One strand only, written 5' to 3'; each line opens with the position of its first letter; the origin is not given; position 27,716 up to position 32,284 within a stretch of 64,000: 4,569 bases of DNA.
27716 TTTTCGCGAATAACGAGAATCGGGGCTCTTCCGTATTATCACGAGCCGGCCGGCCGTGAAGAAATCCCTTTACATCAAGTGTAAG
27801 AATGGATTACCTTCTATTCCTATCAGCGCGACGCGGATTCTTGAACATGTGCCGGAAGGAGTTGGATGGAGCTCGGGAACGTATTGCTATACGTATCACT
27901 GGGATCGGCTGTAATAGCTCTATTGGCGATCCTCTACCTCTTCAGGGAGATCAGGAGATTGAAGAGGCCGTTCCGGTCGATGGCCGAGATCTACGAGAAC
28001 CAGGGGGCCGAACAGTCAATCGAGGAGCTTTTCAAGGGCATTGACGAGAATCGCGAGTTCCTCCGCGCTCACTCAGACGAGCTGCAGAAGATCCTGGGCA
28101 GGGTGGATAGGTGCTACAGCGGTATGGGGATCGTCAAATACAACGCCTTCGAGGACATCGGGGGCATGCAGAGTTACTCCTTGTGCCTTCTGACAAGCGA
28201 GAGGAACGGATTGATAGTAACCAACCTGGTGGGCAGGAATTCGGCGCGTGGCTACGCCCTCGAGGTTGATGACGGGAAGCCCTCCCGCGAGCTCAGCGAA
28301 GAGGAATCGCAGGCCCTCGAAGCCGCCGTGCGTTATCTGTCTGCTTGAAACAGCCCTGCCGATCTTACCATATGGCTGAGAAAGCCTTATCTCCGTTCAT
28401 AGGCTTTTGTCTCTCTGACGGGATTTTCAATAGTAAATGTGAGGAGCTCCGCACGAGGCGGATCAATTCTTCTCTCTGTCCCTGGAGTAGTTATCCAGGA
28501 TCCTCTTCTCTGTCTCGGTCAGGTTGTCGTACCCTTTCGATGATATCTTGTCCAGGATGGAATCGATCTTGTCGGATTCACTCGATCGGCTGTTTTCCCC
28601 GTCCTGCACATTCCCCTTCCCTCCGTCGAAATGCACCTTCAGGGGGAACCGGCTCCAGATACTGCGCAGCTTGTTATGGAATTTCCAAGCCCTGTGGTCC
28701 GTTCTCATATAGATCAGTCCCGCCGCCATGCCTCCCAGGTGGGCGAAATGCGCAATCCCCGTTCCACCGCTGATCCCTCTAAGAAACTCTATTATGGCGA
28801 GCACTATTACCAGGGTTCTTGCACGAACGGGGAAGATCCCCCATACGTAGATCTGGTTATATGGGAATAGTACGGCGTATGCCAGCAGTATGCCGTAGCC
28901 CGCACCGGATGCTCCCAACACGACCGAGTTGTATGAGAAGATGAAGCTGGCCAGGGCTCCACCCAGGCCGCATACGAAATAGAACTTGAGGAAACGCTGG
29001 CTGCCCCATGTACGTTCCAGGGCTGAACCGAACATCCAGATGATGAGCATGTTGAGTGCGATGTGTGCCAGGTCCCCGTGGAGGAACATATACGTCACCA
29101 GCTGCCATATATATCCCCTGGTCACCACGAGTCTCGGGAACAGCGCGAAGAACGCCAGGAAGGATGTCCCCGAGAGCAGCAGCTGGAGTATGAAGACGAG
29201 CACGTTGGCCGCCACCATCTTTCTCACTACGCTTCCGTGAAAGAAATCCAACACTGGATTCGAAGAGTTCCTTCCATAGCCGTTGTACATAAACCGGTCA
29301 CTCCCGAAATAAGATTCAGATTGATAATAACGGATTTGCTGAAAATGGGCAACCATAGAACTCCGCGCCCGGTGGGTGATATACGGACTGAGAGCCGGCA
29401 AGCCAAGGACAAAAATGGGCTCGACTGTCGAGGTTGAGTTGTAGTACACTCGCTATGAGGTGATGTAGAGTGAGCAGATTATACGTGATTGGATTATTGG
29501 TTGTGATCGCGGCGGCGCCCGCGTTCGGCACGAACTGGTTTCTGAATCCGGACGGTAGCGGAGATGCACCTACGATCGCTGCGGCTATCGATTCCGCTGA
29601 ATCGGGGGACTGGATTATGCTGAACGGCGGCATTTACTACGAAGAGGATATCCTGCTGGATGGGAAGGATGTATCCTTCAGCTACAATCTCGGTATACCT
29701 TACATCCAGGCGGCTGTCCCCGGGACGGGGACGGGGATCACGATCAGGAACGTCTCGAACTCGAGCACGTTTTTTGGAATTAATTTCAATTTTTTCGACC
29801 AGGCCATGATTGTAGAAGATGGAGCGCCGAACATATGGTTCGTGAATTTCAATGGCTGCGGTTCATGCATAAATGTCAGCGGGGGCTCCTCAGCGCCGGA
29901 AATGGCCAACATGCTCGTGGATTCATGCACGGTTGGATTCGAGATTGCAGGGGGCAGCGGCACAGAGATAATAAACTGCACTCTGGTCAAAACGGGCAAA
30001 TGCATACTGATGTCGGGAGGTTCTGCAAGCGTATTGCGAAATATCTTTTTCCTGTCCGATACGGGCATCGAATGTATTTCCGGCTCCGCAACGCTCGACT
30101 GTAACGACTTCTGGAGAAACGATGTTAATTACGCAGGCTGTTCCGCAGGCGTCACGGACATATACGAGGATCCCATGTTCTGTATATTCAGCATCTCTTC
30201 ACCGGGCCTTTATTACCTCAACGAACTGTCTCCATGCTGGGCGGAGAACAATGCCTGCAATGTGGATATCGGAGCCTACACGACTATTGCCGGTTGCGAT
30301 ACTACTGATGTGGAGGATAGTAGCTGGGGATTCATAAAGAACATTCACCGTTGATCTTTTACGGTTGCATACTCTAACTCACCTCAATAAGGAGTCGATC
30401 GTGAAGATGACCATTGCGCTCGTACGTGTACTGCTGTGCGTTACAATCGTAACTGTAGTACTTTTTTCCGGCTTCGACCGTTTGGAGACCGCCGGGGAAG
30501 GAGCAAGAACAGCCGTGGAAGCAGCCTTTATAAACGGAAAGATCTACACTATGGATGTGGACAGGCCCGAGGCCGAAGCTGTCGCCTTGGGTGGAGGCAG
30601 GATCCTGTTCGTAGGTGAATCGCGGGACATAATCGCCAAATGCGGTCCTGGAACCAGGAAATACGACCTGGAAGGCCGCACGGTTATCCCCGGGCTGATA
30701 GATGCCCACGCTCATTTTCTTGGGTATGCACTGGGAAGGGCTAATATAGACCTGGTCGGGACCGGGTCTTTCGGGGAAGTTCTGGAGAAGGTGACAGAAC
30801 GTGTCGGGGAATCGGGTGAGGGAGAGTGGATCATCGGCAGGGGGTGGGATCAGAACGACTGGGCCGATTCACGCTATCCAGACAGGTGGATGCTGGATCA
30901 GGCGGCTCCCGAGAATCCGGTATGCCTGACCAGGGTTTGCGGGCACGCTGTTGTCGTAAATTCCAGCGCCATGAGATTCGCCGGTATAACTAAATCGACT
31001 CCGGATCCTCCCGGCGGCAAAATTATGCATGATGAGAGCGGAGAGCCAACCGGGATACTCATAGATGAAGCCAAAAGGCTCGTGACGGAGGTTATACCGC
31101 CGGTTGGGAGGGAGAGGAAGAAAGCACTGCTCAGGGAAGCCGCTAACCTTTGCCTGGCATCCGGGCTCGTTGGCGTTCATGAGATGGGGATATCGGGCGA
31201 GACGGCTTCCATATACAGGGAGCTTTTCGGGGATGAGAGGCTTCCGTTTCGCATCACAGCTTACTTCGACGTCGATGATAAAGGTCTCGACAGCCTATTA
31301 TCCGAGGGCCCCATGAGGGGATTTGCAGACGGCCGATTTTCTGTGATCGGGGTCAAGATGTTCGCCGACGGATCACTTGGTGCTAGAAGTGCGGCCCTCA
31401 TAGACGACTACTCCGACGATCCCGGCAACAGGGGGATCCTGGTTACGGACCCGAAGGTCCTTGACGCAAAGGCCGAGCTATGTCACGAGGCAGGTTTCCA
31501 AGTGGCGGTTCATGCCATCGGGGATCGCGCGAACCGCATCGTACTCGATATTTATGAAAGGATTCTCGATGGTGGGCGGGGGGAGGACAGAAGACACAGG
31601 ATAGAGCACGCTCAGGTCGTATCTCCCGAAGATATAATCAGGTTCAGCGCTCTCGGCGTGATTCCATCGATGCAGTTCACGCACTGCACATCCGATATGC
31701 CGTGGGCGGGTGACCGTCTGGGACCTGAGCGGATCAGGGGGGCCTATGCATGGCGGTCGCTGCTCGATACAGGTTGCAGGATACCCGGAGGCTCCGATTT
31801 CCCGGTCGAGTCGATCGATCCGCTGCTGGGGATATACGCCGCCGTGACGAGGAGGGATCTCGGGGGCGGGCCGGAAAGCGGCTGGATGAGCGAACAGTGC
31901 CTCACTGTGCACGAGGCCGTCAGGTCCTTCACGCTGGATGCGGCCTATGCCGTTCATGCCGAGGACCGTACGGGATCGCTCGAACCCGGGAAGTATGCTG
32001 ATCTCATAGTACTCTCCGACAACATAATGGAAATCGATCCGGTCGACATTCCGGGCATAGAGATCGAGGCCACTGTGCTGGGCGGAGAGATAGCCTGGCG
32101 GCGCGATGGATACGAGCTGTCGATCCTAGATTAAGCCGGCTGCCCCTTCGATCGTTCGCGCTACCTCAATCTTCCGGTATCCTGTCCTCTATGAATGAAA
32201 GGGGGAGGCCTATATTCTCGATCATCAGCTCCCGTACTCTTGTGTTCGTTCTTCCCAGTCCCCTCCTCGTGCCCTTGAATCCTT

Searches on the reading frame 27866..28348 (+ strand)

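Call 11: search_protein_families(library=pfam, proteins=[window:27866-28348:+], max_evalue=0.00001)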
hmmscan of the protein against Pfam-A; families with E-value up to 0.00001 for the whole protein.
window:27866-28348:+ (160 aa): 1 family
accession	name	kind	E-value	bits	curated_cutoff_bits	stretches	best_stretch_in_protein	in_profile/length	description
PF14584.11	DUF4446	-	2.5e-34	118.9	27.4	1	8-154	3-149/150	Protein of unknown function (DUF4446)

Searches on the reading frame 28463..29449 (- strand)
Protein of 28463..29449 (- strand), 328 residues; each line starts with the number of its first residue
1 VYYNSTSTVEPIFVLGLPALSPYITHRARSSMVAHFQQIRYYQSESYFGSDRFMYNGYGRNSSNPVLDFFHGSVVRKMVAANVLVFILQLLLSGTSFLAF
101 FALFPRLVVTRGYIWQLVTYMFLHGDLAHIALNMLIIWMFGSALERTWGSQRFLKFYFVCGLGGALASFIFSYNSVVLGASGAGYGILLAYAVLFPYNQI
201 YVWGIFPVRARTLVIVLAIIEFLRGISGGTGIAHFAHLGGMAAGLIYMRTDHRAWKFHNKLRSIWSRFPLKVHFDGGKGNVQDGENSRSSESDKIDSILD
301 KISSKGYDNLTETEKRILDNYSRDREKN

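Call 48: search_protein_families(library=pfam, proteins=[window:28463-29449:-], max_evalue=0.001)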
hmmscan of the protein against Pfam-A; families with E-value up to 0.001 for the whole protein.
window:28463-29449:- (328 aa): 4 families
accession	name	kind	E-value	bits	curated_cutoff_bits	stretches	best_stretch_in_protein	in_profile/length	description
PF01694.28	Rhomboid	-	7.4e-35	120.7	22.6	1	112-251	2-140/143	Rhomboid domain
PF20216.3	DUF6576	-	3.9e-10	40.1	27.3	1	288-323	11-46/47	Family of unknown function (DUF6576)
PF08551.15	DUF1751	-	5.1e-10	40.3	22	1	109-173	5-67/99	Eukaryotic integral membrane protein (DUF1751)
PF04511.20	DER1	-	0.00018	22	26.6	1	74-248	4-171/191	Der1-like family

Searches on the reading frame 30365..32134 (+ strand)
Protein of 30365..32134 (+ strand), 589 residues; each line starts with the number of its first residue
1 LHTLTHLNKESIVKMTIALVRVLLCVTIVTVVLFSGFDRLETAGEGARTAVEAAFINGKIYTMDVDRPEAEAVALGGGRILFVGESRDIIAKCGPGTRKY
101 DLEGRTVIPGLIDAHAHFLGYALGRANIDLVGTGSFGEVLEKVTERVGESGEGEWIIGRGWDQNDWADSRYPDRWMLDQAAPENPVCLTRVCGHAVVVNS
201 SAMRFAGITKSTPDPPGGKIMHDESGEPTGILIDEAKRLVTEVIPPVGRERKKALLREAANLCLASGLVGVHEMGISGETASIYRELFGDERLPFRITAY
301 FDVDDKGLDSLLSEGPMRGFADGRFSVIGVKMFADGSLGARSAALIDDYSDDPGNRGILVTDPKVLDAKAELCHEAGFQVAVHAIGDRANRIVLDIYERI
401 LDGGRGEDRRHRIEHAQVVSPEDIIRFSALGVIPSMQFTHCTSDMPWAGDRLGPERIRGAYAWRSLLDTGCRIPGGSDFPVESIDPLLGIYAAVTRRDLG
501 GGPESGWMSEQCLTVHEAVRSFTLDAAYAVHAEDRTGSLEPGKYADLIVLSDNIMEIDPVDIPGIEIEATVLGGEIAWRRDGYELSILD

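Call 11: search_protein_families(library=pfam, proteins=[window:30365-32134:+], max_evalue=0.00001)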
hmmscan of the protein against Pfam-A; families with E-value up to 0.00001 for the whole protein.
window:30365-32134:+ (589 aa): 2 families
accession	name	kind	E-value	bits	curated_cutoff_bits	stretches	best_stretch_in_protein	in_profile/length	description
PF07969.17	Amidohydro_3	-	1.3e-113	381.4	29.7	1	100-576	3-470/472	Amidohydrolase family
PF01979.26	Amidohydro_1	-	1.9e-13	50.8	25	1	363-554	134-322/345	Amidohydrolase family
